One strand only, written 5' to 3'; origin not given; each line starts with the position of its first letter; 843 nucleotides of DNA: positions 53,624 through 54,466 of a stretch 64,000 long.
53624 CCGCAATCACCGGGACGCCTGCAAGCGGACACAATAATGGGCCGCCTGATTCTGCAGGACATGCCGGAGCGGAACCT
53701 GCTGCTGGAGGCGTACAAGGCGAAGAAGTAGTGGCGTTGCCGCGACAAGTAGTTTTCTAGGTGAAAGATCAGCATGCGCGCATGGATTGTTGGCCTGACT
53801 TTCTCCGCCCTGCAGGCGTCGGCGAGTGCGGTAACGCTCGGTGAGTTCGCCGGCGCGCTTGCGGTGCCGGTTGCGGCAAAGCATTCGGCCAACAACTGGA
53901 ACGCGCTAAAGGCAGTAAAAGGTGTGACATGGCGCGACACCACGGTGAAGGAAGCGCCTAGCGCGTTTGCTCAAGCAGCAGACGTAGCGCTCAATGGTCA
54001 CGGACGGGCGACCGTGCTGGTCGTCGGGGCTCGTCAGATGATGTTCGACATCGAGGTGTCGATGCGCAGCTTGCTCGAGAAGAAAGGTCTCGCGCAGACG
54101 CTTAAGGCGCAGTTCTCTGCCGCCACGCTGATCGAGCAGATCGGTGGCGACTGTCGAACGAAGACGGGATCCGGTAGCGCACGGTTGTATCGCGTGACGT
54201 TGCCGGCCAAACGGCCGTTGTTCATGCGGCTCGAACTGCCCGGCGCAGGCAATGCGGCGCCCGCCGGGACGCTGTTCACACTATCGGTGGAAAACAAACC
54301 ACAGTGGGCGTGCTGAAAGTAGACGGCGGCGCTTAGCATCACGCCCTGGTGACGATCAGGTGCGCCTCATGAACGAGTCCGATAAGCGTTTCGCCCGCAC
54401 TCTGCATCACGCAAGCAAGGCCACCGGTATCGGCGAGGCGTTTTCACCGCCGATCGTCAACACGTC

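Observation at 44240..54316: SARP-type STAND regulator followed by an island of uncharacterised secreted proteins in a mirrored paralog arrangement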

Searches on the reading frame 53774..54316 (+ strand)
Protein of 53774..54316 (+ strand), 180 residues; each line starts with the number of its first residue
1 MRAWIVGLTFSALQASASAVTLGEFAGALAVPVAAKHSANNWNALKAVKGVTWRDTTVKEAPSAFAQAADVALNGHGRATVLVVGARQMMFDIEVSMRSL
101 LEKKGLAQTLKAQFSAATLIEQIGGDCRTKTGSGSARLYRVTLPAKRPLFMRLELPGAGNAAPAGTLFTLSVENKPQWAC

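Call 6: search_protein_families(library=pfam, proteins=[window:53774-54313:+], max_evalue=0.01)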
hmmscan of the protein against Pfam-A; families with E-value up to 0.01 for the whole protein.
window:53774-54313:+ (180 aa): 0 families

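Call 76: search_protein_families(library=padloc, proteins=[window:53774-54313:+], max_evalue=0.01)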
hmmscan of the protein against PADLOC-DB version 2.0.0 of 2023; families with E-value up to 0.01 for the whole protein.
window:53774-54313:+ (180 aa): 0 families

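Call 86: find_encoding_contigs(protein=window:53774-54316:+, flank=2000, max_places=3)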
Protein window:53774-54316:+ (180 aa): no gene with exactly this product is on record in the collection.
